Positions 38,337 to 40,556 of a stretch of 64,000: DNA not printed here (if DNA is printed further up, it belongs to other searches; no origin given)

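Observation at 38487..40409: Tat-exported flavoprotein with a bc1/b6f-type Rieske domain inserted inside the amine-oxidase/phytoene-desaturase fold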

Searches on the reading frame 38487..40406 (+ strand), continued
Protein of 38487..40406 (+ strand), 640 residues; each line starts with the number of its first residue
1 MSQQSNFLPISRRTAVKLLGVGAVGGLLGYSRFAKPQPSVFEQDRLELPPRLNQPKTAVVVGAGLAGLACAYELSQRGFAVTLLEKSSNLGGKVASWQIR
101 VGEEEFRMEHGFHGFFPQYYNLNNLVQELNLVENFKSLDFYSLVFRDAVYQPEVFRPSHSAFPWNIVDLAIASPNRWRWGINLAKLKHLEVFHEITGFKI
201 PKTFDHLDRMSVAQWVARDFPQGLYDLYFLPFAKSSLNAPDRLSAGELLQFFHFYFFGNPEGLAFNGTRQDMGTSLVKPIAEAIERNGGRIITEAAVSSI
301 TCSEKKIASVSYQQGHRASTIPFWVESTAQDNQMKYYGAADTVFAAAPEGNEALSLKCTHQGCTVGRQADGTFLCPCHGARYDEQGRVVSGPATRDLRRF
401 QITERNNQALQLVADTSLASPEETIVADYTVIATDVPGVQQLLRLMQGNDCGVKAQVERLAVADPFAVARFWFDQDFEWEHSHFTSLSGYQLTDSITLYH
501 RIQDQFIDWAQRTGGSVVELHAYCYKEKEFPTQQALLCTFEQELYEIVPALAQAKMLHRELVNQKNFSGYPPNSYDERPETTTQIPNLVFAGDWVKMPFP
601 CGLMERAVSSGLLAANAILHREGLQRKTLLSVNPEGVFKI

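Call 45: predict_structure(alignment_id=A2)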
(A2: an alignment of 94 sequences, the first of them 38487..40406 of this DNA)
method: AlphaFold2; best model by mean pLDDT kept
length: 640 residues; sequences in the alignment: 94
mean_pLDDT: 92.0   pTM: 0.90
mean pLDDT of the five models: 92.0, 91.7, 91.6, 91.2, 90.7
residues with pLDDT >= 90: 514; 70-90: 89; 50-70: 27; < 50: 10
segments of 3 or more residues with pLDDT < 50: 1-8
pLDDT, mean of each block of 10 residues (from residue 1): 45 69 55 68 94 98 98 99 95 92 92 96 98 96 96 88 81 94 93 93 97 95 95 95 98 89 92 98 99 96 96 82 92 90 91 93 89 89 95 90 95 85 97 98 91 92 96 98 97 98 98 99 95 90 98 96 94 97 97 98 98 98 98 79
secondary structure, 60 per line:
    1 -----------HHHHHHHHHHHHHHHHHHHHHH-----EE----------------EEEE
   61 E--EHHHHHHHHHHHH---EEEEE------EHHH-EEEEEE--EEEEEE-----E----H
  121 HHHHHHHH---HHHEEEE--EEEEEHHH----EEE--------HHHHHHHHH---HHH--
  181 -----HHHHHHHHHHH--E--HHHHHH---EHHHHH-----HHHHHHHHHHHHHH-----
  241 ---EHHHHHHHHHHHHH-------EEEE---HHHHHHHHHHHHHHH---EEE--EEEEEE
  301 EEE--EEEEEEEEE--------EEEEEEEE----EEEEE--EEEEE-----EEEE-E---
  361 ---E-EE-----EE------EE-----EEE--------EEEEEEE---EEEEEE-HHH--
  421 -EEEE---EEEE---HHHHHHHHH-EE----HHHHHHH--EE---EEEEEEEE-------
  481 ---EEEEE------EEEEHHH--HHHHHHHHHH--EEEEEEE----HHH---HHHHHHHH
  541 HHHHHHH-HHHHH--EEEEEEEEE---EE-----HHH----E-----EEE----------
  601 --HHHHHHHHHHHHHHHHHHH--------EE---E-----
elements in order: H12-33 E57-61 H65-76 E80-84 E96-101 E104-109 H120-128 E135-138 E141-145 E153-155 H164-172 H186-196 H202-207 H212-216 H222-235 H245-257 E265-268 H272-286 E290-292 E295-303 E306-314 E323-330 E335-339 E342-346 E352-355 E388-390 E399-405 E409-414 E422-425 E429-432 H436-444 H452-458 E466-473 E484-488 E495-498 H504-513 E516-522 H533-547 H549-553 E556-564 E588-590 H603-621

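Call 48: fold_search(model_id=the predicted structure, library=pdb)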
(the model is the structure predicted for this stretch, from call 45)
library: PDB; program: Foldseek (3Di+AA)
matches with E <= 10: 1977; with E <= 0.001: 893
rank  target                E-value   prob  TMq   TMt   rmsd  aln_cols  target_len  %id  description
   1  5mog_A                3.2e-29  1.00  0.60  0.81   8.1       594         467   19  Oryza sativa phytoene desaturase inhibited by norflurazon (released 2017-07-12)
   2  5mog_B                4.0e-29  1.00  0.60  0.79   8.2       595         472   19  Oryza sativa phytoene desaturase inhibited by norflurazon (released 2017-07-12)
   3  5mog_C                6.0e-29  1.00  0.59  0.79   8.2       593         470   19  Oryza sativa phytoene desaturase inhibited by norflurazon (released 2017-07-12)
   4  5mog_E                6.7e-29  1.00  0.59  0.80   8.2       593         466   19  Oryza sativa phytoene desaturase inhibited by norflurazon (released 2017-07-12)
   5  3i6d_A                4.8e-18  1.00  0.48  0.71   7.5       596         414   11  Crystal structure of PPO from bacillus subtilis with AF (released 2009-12-08)
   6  3ka7                  4.8e-18  1.00  0.49  0.70   6.8       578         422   14  Crystal Structure of an oxidoreductase from Methanosarcina mazei. Northeast Structural Genomics Consortium target id MaR (released 2009-11-17)
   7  7eme_B                7.3e-18  1.00  0.48  0.72   7.3       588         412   13  Putative Leptospira interrogans recombinant L-amino acid oxidase (released 2021-08-18)
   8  3kve_A                1.1e-17  1.00  0.49  0.63   8.9       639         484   14  Structure of native L-amino acid oxidase from Vipera ammodytes ammodytes: stabilization of the quaternary structure by (released 2010-10-13)
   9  3i6d_B                1.2e-17  1.00  0.47  0.68   7.6       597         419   11  Crystal structure of PPO from bacillus subtilis with AF (released 2009-12-08)
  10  7eme_A                1.5e-17  1.00  0.45  0.68   9.1       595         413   13  Putative Leptospira interrogans recombinant L-amino acid oxidase (released 2021-08-18)
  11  8dq7_A                2.6e-17  1.00  0.47  0.65   7.9       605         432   12  The structure of NicA2 variant F104L/A107T/S146I/G317D/H368R/L449V/N462S from Pseudomonas putida (released 2023-07-26)
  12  5ts5_C                4.2e-17  1.00  0.52  0.67   6.0       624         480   13  Crystal structure of L-amino acid oxidase from Bothrops atrox (released 2017-04-26)
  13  7kho_A                6.6e-17  1.00  0.44  0.62   8.5       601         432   12  NicA2 variant N462V in complex with (S)-nicotine (released 2021-02-10)
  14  5ts5_A                7.0e-17  1.00  0.49  0.63   6.4       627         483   13  Crystal structure of L-amino acid oxidase from Bothrops atrox (released 2017-04-26)
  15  2ive_B                7.4e-17  1.00  0.49  0.68   9.0       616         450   13  Structure of protoporphyrinogen oxidase from Myxococcus xanthus (released 2006-10-17)
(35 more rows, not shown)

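Call 49: search_solved_structures(query=window:38487-40406:+, max_evalue=0.001, show_alignments=0)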
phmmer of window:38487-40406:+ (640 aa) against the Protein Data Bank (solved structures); distinct sequences matched with E-value up to 0.001: 111 (the best 60 are shown).
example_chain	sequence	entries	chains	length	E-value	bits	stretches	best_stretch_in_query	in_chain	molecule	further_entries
5mog_A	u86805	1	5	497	6.9e-14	54.4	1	53-291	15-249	Phytoene dehydrogenase, chloroplastic/chromoplastic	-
5cxm_A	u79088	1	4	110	1.7e-11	46.5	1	352-406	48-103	Cytochrome b6/f complex iron-sulfur subunit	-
9rk4_A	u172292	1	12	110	3.3e-10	42.2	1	349-424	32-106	Similar to the Rieske Protein II of bc1 complex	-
1vf5_D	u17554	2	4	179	7e-10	41.2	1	353-406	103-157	RIESKE IRON-SULFUR PROTEIN | Cytochrome b6-f complex iron-sulfur subunit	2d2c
3azc_A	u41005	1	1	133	8.6e-10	40.9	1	350-406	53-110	Cytochrome b6-f complex iron-sulfur subunit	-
1rfs_A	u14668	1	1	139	1.5e-09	40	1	354-397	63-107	RIESKE PROTEIN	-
2zt9_D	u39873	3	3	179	1.7e-09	39.9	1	353-408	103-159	Cytochrome b6-f complex iron-sulfur subunit 1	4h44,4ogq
8hn2_A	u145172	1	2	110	1.7e-09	39.8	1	352-411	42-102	Cytochrome b6-f complex iron-sulfur subunit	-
2e74_D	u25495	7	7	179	1.8e-09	39.8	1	353-406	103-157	Cytochrome b6-f complex iron-sulfur subunit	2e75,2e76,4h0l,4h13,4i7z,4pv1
7zxy_D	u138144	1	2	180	2.2e-09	39.5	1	351-411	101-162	Cytochrome b6-f complex iron-sulfur subunit 2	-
9rk3_A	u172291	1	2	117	2.3e-09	39.4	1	354-407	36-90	Similar to Rieske 2Fe-2S iron sulfur protein (Cytochrome b6-F complex)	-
7r0w_D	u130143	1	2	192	2.5e-09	39.3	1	351-411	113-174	Rieske domain, PetC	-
6rqf_L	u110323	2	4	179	2.5e-09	39.3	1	354-397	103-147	Cytochrome b6-f complex iron-sulfur subunit, chloroplastic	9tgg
7qrm_D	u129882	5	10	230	3.9e-09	38.7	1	354-397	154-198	Cytochrome b6-f complex iron-sulfur subunit, chloroplastic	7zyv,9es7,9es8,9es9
1q90_C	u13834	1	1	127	3.2e-08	35.7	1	353-397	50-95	Cytochrome B6-F complex iron-sulfur subunit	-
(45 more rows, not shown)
